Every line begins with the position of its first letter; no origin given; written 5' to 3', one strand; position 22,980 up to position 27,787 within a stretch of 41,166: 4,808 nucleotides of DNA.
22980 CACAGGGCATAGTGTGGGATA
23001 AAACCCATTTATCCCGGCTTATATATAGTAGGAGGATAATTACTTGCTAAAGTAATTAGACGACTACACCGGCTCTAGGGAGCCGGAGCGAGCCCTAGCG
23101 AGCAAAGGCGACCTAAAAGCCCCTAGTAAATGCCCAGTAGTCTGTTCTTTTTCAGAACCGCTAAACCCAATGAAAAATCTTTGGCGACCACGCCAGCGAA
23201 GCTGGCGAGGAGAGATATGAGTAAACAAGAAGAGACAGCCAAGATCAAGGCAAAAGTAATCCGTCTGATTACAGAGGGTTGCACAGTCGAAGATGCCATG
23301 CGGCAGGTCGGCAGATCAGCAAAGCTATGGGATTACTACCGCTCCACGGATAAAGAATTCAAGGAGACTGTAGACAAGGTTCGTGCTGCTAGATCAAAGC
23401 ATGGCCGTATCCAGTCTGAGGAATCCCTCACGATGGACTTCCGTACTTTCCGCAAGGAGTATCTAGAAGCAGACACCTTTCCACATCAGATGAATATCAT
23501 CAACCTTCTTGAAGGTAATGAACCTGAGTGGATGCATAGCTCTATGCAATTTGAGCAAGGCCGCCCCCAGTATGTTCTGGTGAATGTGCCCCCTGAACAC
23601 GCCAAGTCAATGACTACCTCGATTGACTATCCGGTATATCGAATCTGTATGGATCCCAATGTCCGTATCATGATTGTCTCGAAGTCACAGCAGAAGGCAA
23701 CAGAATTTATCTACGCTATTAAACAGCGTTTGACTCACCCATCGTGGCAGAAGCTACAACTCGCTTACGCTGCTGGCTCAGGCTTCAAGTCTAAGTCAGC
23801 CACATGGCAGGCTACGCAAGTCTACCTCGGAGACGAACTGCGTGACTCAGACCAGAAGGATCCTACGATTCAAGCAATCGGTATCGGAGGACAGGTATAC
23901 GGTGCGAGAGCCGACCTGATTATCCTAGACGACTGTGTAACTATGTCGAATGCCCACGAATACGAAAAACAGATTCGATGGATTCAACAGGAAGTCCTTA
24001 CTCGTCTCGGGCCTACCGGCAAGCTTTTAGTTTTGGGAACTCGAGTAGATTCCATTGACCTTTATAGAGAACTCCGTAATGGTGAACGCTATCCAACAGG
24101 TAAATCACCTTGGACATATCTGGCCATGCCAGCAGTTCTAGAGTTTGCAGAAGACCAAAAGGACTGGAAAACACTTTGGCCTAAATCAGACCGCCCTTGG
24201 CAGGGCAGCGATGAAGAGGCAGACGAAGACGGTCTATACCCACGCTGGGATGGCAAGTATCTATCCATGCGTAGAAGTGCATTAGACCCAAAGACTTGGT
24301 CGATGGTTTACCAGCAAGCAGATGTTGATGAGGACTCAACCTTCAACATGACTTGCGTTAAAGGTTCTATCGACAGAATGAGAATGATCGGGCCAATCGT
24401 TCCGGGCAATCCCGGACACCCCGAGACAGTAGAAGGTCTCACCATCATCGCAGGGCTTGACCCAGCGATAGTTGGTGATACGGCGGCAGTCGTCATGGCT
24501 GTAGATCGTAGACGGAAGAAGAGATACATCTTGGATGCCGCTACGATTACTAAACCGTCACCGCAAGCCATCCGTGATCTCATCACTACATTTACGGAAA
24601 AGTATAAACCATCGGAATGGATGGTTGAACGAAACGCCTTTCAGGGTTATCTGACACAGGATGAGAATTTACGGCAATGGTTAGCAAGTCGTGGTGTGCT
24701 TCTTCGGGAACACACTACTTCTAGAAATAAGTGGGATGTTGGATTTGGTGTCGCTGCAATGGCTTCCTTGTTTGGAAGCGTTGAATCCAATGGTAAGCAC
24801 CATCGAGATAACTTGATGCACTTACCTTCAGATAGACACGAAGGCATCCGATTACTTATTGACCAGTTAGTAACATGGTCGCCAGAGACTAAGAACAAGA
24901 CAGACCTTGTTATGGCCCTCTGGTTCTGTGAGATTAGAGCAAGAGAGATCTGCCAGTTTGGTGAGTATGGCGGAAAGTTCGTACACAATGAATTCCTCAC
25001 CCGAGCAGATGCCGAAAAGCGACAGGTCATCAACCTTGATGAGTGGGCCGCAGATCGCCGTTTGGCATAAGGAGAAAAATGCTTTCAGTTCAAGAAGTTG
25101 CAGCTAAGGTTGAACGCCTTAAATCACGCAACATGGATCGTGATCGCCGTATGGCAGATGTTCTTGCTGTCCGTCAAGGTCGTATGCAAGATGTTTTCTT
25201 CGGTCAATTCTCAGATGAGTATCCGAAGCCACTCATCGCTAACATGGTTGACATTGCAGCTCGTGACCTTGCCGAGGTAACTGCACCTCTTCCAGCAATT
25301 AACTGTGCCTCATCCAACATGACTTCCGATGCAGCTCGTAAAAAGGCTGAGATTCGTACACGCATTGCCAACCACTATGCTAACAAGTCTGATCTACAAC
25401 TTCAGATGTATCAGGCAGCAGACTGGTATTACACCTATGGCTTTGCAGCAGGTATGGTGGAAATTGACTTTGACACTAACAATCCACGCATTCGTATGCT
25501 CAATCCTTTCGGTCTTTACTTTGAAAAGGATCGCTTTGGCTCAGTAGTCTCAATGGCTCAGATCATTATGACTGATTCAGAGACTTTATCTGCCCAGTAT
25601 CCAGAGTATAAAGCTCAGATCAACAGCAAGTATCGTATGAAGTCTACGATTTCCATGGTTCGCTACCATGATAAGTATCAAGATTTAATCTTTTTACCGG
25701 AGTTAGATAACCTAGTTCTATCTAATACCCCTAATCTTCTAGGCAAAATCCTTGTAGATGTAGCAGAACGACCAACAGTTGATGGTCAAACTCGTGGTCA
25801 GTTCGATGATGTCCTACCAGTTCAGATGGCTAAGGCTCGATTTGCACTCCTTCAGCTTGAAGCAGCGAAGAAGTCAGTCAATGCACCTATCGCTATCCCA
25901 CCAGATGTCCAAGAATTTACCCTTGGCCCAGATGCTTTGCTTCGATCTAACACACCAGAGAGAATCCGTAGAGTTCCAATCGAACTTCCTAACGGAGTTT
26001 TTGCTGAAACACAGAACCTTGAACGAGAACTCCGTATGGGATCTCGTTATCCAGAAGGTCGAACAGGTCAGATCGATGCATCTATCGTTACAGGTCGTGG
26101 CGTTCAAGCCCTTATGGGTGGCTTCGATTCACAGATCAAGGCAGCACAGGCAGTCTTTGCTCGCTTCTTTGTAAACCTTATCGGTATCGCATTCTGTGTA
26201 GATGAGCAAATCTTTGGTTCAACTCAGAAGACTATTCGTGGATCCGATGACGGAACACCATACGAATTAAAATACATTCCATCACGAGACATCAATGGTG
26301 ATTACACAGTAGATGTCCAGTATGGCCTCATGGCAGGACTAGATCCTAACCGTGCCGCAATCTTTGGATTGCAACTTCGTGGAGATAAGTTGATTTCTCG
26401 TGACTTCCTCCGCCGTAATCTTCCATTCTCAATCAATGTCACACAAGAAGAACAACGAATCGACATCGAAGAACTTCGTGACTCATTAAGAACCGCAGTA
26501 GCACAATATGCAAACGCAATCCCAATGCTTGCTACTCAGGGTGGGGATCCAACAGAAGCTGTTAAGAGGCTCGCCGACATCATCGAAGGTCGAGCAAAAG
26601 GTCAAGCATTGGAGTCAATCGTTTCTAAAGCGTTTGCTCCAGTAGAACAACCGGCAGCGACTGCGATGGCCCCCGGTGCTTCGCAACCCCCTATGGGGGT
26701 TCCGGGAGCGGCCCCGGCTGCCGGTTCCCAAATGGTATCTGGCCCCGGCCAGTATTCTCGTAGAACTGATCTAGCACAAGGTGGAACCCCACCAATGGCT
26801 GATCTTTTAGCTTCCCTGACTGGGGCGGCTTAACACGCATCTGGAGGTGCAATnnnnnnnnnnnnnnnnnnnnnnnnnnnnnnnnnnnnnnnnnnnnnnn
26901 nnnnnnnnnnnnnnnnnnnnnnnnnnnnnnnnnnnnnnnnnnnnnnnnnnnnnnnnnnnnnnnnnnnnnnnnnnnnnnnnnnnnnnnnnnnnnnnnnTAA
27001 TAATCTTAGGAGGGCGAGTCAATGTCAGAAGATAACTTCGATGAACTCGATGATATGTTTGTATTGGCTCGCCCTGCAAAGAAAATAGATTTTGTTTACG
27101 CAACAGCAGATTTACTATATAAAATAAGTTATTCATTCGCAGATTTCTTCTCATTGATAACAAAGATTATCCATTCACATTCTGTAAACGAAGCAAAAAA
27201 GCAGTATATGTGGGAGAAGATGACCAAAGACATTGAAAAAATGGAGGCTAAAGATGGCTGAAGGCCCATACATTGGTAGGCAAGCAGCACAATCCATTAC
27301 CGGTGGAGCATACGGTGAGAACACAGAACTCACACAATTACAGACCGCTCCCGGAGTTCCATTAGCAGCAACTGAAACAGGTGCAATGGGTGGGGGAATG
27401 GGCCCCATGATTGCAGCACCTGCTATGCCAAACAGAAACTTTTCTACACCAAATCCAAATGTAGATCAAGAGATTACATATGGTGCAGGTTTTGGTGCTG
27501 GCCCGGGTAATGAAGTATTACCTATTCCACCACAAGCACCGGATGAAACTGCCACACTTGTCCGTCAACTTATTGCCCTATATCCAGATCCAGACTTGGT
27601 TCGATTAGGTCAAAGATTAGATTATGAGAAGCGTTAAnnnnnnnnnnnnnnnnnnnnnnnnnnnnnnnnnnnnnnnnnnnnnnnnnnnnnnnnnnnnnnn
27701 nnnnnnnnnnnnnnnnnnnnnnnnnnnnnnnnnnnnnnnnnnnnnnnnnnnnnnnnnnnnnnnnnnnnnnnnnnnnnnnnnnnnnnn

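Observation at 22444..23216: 770-bp divergent control region with opposed repeat arrays and an AT-rich palindromic core, a candidate origin, packaging or operator hub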

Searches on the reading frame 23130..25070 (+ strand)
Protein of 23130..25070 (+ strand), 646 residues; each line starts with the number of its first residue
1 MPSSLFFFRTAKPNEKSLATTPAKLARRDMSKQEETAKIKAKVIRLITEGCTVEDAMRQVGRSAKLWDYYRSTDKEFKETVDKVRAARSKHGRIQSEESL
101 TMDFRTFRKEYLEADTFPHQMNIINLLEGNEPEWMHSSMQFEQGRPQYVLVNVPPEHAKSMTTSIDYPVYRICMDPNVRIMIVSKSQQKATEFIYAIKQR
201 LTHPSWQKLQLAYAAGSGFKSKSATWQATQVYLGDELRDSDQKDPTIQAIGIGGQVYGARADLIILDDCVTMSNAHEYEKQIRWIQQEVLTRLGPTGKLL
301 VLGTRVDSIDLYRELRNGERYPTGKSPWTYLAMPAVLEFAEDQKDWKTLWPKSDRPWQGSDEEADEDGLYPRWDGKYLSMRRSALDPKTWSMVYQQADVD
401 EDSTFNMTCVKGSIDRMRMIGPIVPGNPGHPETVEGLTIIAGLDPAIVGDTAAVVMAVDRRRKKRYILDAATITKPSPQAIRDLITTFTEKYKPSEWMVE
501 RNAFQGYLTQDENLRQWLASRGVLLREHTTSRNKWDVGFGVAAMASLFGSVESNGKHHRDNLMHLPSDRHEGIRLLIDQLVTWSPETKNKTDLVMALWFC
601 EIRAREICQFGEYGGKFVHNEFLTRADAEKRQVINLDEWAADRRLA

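Call 13: search_protein_families(library=pfam, proteins=[window:23217-25070:+], max_evalue=0.01)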
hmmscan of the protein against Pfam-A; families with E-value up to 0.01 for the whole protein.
window:23217-25070:+ (617 aa): 1 family
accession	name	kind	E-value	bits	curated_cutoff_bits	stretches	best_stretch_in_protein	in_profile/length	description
PF17289.8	Terminase_6C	-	3.4e-05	24.3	22.6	1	413-516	2-104/155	Terminase RNaseH-like domain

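Call 14: search_protein_families(library=phrogs, proteins=[window:23217-25070:+], max_evalue=0.01)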
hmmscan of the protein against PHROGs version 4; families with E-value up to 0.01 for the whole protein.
window:23217-25070:+ (617 aa): 4 families
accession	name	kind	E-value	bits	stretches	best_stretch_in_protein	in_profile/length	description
phrog_38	-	head and packaging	8.3e-65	220.8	1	23-580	227-708/760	terminase large subunit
phrog_4758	-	head and packaging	4.1e-23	83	1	104-306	44-235/243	terminase large subunit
phrog_17672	-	head and packaging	6.1e-14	52.8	1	96-285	42-226/395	terminase large subunit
phrog_4102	-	head and packaging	0.00029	22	1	7-65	16-82/166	terminase small subunit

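Call 15: find_related_loci(query=window:23217-25070:+, collection=viral_contigs, flank=4000)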
Query window:23217-25070:+ (617 aa) in viral_contigs; peptide patterns used: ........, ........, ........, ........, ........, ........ (x = any residue, [..] = any of these).
600 stretches matched a pattern (row limit reached: there are more); 600 encode a relative of the query (tblastn E <= 1e-3); the best 80 are kept; 80 distinct loci.
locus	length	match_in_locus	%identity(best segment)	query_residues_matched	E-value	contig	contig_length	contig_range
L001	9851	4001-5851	100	1-617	0e+0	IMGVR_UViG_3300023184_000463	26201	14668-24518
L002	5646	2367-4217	100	1-617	0e+0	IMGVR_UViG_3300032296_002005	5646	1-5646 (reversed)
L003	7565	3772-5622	99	1-617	0e+0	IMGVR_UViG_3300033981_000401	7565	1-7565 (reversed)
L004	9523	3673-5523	100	1-617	0e+0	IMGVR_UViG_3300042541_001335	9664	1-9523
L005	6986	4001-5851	99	1-617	0e+0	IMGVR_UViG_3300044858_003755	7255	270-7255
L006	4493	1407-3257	98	1-617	0e+0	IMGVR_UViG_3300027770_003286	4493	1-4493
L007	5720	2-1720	100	45-617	0e+0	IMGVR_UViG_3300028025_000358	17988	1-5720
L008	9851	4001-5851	93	1-617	0e+0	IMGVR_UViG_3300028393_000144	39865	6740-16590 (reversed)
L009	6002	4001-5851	89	1-617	0e+0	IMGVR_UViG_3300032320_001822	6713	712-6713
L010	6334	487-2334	88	3-617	0e+0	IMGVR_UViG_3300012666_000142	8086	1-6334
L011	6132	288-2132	87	3-617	0e+0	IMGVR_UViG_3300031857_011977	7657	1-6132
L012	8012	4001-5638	100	1-546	0e+0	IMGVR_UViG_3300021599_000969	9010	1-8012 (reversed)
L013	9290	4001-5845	87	3-617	0e+0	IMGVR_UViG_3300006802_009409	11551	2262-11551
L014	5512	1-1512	90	115-617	0e+0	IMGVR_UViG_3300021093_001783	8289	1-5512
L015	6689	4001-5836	57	5-614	0e+0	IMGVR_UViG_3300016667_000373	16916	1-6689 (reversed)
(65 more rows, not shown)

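Call 26: search_dna_similar(query=window:23217-25070:+, collection=phages, mode=protein, max_rows=25)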
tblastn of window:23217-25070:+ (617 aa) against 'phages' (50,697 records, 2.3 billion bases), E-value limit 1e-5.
Records with a match: 861; places in all: 862; records where one place covers at least 80% of the query: 31.
Best place of each record, by identity: <60% 861.
By first word of the organism name: Pseudomonas 165; Escherichia 123; Salmonella 67; Mycobacterium 65; Klebsiella 48; Streptomyces 31; Xanthomonas 30; Ralstonia 25; Enterobacter 21; Synechococcus 17; and 58 more.
By host as written in the record: Escherichia coli 71; - 61; Pseudomonas aeruginosa 41; Mycobacterium smegmatis mc2 155 37; Pseudomonas putida KT2440 and Paw85 30; Klebsiella pneumoniae 30; Salmonella enterica subsp. enterica serovar Typhi 28; Pseudomonas aeruginosa PAO1 20; and 259 more.
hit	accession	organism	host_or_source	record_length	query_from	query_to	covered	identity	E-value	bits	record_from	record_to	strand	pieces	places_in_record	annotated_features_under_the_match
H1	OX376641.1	Caudovirales sp. ct2KA10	-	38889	13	614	98%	50.2%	0e+0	607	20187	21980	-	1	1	record has no annotation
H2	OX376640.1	Caudovirales sp. ct2KA10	-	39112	13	614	98%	50.0%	0e+0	605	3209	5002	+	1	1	record has no annotation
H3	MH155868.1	Streptomyces phage FlowerPower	Streptomyces scabiei RL-34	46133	2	608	98%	44.5%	2e-166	532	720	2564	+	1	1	1: terminase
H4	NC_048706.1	Streptomyces phage FlowerPower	Streptomyces scabiei RL-34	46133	2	608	98%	44.5%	2e-166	532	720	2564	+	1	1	1: terminase large subunit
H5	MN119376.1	Streptomyces phage Geostin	Streptomyces scabiei RL-34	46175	2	608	98%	44.5%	2e-166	532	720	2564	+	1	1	1: terminase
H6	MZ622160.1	Streptomyces phage RetrieverFever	Streptomyces scabiei RL-34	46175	2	608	98%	44.5%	2e-166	532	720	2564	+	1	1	1: terminase large subunit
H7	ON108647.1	Streptomyces phage Vorvolakos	Streptomyces scabiei RL-34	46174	2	608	98%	44.5%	2e-166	532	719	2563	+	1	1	1: terminase large subunit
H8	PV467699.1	Streptomyces phage Gremlin23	Streptomyces scabiei RL-34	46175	2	608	98%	44.5%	2e-166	532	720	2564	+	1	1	1: terminase large subunit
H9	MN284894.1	Streptomyces phage Fabian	Streptomyces scabiei RL-34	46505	2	608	98%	44.5%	2e-166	532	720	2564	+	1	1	1: terminase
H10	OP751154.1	Streptomyces phage Stella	Streptomyces viridochromogenes DSM40736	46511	2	611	99%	44.0%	3e-168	537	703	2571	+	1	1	2: terminase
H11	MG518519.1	Streptomyces phage Manuel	Streptomyces lividans JI 1326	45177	2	608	98%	43.9%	1e-164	527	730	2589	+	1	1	terminase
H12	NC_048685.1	Streptomyces phage Manuel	Streptomyces lividans JI 1326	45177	2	608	98%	43.9%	1e-164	527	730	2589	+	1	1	terminase large subunit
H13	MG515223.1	Streptomyces phage WRightOn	Streptomyces viridochromogenes DSM40736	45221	4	611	99%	43.7%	3e-165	528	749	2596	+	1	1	terminase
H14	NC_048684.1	Streptomyces phage WRightOn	Streptomyces viridochromogenes DSM40736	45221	4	611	99%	43.7%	3e-165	528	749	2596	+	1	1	terminase large subunit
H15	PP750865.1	Streptomyces phage Abafar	Streptomyces albidoflavus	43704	4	611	99%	43.5%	6e-165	528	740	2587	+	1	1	terminase large subunit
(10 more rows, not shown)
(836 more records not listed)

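Call 75: find_encoding_contigs(protein=window:23217-25070:+, flank=3000, max_places=10)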
Protein window:23217-25070:+ (617 aa): no gene with exactly this product is on record in the collection.

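Call 76: find_encoding_contigs(protein=window:23130-25070:+, flank=3000, max_places=10)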
Protein window:23130-25070:+ (646 aa): no gene with exactly this product is on record in the collection.

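Call 86: search_protein_families(library=ncbifam, proteins=[window:23217-25070:+], max_evalue=0.01)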
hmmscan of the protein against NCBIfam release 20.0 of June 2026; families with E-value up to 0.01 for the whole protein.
window:23217-25070:+ (617 aa): 1 family
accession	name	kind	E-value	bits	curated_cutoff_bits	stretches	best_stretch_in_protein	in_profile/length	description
NF033889.1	termin_lrg_T7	equivalog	1.7e-23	83.2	150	1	76-323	3-240/500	phage terminase large subunit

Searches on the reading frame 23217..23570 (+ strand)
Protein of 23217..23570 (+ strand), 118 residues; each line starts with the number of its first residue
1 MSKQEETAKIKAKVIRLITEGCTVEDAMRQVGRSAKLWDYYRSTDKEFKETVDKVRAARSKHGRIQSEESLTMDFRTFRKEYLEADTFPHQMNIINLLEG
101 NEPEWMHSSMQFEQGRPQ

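Call 85: search_solved_structures(query=window:23217-23570:+, max_evalue=10)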
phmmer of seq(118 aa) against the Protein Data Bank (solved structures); distinct sequences matched with E-value up to 10: 3.
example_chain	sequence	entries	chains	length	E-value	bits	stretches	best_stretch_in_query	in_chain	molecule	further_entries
8iwh_5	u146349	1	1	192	1.4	12.6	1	30-66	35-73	Fucoxanthin chlorophyll a/c protein 6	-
6v8i_AE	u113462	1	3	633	1.5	12.6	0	49-91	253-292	Tail-Associated Lysin, gp59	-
8j0d_5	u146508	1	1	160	1.9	12.2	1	36-66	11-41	Fucoxanthin chlorophyll a/c protein 6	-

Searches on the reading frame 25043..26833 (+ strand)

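Call 13: search_protein_families(library=pfam, proteins=[window:25043-26833:+], max_evalue=0.01)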
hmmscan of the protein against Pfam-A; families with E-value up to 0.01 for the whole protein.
window:25043-26833:+ (596 aa): 0 families

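Call 14: search_protein_families(library=phrogs, proteins=[window:25043-26833:+], max_evalue=0.01)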
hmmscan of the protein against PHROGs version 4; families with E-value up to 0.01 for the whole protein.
window:25043-26833:+ (596 aa): 2 families
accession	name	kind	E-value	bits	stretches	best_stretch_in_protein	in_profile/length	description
phrog_104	-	head and packaging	2.8e-23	83.4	1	14-540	35-503/550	portal protein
phrog_332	-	connector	2.7e-06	27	1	77-301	96-331/560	head-tail adaptor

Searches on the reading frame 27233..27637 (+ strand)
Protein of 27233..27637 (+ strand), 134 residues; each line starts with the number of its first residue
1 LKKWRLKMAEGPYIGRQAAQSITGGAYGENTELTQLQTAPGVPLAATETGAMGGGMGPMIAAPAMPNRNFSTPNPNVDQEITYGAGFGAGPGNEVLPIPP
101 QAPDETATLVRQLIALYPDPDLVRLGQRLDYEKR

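Call 53: search_protein_families(library=pfam, proteins=[window:27233-27637:+], max_evalue=0.01)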
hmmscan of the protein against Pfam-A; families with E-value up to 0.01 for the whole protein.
window:27233-27637:+ (134 aa): 0 families

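Call 54: search_protein_families(library=phrogs, proteins=[window:27233-27637:+], max_evalue=0.001)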
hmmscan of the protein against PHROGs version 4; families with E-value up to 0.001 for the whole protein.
window:27233-27637:+ (134 aa): 1 family
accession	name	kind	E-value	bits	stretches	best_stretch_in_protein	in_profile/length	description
phrog_8200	-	unknown function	5.5e-07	30.9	1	17-118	21-114/140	-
